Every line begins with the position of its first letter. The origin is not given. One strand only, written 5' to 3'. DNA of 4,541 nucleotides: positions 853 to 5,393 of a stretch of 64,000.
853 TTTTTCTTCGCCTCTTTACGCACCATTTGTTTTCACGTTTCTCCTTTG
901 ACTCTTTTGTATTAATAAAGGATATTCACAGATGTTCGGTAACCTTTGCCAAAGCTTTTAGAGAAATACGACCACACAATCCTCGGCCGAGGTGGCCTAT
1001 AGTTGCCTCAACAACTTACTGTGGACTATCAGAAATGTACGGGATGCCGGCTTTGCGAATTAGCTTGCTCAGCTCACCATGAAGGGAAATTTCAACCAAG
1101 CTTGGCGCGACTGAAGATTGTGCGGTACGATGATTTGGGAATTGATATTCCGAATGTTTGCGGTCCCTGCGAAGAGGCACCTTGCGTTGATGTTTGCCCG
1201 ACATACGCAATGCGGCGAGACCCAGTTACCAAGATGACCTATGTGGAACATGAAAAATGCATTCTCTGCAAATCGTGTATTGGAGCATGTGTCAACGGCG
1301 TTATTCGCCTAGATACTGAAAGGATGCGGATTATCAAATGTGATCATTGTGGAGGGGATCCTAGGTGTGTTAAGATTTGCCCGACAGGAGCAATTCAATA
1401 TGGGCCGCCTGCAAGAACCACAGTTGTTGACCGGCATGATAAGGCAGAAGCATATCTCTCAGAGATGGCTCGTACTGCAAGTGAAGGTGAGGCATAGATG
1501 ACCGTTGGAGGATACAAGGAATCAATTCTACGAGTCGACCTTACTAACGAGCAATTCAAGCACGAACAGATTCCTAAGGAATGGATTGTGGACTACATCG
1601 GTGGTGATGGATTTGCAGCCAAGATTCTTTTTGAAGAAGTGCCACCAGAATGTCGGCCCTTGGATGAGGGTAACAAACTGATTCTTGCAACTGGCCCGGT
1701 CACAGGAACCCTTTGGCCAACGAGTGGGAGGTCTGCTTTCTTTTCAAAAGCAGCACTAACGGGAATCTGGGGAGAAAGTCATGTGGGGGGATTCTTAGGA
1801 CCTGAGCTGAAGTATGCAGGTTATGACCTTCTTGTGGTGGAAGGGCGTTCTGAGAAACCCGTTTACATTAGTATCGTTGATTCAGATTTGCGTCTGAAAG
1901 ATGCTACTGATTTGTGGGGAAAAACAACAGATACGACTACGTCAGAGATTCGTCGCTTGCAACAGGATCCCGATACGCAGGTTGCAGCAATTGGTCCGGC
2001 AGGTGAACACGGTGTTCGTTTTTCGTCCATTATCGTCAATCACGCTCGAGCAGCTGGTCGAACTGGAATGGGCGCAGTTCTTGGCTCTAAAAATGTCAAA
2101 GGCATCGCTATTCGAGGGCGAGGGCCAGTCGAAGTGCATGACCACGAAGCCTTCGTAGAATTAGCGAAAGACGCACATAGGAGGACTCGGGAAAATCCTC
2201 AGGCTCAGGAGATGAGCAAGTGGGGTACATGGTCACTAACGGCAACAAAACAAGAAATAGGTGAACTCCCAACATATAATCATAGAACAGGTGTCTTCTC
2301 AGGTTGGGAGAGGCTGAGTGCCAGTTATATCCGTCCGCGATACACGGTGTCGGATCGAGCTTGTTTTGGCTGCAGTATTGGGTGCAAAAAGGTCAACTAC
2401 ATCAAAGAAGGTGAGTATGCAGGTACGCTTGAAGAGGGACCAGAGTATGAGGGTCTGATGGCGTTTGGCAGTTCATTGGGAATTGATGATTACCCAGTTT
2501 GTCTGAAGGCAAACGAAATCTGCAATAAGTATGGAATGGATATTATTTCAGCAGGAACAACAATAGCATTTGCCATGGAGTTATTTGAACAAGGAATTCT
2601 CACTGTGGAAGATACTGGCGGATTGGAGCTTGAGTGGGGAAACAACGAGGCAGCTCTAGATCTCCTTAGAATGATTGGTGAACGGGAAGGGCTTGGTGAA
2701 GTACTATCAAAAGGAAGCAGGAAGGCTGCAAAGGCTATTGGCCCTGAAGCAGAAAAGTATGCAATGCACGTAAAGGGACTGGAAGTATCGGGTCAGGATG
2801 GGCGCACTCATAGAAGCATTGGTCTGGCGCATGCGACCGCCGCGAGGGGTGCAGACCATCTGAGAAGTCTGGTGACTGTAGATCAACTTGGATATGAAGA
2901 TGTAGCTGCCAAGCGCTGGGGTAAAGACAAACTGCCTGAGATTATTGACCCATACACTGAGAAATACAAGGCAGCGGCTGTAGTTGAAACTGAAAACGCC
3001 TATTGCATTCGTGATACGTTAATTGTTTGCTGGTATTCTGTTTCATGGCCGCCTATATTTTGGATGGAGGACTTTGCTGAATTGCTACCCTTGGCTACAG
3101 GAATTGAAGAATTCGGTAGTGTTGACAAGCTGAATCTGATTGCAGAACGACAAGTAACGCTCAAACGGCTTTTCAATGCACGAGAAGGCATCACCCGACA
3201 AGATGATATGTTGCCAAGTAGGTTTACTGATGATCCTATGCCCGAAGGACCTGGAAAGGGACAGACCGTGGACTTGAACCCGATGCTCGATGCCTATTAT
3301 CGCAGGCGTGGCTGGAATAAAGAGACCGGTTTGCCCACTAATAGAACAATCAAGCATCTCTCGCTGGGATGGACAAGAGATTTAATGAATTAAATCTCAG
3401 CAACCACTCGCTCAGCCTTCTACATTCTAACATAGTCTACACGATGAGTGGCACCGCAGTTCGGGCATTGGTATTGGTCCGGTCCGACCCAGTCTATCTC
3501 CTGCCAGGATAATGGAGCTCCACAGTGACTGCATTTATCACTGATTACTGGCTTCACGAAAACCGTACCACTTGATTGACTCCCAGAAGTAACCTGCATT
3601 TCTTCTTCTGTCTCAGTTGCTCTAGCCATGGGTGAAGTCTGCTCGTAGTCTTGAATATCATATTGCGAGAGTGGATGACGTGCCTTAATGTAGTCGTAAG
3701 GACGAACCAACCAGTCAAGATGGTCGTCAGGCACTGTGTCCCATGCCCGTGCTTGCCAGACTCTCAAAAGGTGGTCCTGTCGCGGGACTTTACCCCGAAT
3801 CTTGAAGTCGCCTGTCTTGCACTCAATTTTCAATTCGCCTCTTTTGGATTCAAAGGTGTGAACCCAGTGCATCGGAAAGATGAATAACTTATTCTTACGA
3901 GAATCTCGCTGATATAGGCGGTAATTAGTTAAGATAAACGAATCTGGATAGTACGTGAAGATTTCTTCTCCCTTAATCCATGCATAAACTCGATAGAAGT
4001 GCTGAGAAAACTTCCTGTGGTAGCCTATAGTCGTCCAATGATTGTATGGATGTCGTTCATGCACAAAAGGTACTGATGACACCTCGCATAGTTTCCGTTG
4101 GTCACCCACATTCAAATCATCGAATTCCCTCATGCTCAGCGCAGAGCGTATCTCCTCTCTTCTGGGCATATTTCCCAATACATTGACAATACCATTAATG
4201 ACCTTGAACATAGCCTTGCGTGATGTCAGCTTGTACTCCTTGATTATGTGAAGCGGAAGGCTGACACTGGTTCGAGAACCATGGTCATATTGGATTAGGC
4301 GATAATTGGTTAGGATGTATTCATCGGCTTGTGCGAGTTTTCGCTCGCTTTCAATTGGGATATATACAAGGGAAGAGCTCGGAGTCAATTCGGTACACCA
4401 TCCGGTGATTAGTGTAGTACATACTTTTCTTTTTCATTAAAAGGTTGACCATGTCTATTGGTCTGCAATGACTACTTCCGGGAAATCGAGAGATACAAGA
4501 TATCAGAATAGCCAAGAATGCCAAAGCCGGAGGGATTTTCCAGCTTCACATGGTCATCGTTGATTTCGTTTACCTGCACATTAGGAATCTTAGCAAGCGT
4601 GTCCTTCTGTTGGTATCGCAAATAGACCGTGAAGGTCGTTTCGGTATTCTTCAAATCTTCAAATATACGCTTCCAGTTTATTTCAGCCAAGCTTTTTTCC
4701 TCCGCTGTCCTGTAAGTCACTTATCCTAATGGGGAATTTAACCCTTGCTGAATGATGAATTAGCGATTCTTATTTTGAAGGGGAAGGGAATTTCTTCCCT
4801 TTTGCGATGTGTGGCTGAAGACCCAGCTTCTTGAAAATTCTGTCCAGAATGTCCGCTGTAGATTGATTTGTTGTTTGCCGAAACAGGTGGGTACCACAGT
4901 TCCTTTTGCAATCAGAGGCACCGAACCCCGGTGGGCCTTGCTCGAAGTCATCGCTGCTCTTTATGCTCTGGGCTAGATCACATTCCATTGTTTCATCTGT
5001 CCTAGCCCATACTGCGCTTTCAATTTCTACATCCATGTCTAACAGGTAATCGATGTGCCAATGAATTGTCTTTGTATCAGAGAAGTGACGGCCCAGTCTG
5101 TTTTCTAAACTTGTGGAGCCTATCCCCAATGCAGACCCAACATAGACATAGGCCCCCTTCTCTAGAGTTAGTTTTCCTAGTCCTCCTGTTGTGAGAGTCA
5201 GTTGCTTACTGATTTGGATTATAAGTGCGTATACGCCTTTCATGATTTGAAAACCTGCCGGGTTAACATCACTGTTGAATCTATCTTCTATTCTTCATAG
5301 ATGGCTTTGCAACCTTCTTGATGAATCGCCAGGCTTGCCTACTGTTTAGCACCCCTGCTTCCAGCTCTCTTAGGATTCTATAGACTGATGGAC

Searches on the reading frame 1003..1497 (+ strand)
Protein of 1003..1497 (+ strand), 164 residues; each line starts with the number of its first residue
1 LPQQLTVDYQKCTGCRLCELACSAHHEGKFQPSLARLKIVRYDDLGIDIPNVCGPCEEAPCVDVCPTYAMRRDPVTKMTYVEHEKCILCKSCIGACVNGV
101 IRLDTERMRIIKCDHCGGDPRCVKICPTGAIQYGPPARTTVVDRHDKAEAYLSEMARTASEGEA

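Call 9: search_protein_families(library=pfam, proteins=[window:1003-1497:+], max_evalue=0.00001)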
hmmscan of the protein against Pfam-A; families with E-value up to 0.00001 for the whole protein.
window:1003-1497:+ (164 aa): 9 families
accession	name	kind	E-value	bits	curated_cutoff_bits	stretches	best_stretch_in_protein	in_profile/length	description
PF12838.12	Fer4_7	-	2.2e-13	50.9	27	0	53-99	2-51/52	4Fe-4S dicluster domain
PF12837.12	Fer4_6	-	8.2e-12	44.9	25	0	6-24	3-21/24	4Fe-4S binding domain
PF13187.11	Fer4_9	-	2.6e-10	40.6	27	0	85-131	1-52/52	4Fe-4S dicluster domain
PF13247.11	Fer4_11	-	3.4e-10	40.5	26.2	1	49-134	6-98/100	4Fe-4S dicluster domain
PF12797.12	Fer4_2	-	6.2e-10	38.8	24.5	0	7-24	5-22/22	4Fe-4S binding domain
PF00037.32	Fer4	-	1.6e-09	37.6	21.1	0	6-22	2-18/24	4Fe-4S binding domain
PF13484.11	Fer4_16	-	2.5e-09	38.2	30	0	113-141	2-30/66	4Fe-4S double cluster binding domain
PF13237.11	Fer4_10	-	3.1e-08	33.8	25.5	0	80-127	3-53/53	4Fe-4S dicluster domain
PF14697.11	Fer4_21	-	4.9e-08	33.4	35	1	81-132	3-58/59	4Fe-4S dicluster domain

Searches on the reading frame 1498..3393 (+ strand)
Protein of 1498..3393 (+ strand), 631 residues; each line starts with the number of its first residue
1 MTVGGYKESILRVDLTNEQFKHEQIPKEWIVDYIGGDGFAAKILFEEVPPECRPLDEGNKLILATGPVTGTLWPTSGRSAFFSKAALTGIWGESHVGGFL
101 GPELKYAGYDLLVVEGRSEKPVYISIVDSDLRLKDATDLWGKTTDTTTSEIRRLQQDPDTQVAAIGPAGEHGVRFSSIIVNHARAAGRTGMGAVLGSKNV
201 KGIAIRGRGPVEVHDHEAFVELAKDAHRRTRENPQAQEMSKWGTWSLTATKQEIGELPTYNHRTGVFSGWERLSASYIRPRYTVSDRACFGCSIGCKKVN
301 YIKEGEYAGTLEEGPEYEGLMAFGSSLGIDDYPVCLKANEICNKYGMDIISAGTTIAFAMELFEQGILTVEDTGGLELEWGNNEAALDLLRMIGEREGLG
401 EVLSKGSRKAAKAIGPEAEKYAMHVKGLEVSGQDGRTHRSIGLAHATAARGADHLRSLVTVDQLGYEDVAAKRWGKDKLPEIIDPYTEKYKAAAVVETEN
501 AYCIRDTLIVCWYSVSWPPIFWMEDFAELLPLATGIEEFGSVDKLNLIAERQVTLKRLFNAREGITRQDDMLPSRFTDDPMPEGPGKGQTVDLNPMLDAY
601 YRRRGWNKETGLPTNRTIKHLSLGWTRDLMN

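Call 9: search_protein_families(library=pfam, proteins=[window:1498-3393:+], max_evalue=0.00001)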
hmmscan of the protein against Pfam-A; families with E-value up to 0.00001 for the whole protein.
window:1498-3393:+ (631 aa): 2 families
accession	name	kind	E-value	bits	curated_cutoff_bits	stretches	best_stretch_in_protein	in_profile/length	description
PF01314.23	AFOR_C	-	2.2e-124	416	27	1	221-623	1-385/385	Aldehyde ferredoxin oxidoreductase, domains 2 & 3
PF02730.20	AFOR_N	-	7.7e-75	251.5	29.8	1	9-207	2-198/199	Aldehyde ferredoxin oxidoreductase, N-terminal domain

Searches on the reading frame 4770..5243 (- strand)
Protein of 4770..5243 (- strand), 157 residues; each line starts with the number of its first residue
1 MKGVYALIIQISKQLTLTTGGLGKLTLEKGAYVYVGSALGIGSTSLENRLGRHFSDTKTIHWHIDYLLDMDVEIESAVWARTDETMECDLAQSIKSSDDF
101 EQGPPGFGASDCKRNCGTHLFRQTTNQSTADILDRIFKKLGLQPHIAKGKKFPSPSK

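Call 9: search_protein_families(library=pfam, proteins=[window:4770-5243:-], max_evalue=0.00001)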
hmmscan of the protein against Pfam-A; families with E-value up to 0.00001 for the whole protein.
window:4770-5243:- (157 aa): 1 family
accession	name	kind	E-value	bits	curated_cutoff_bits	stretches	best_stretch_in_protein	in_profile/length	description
PF01986.22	DUF123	-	3.8e-24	85.4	25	1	26-121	2-94/95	Domain of unknown function DUF123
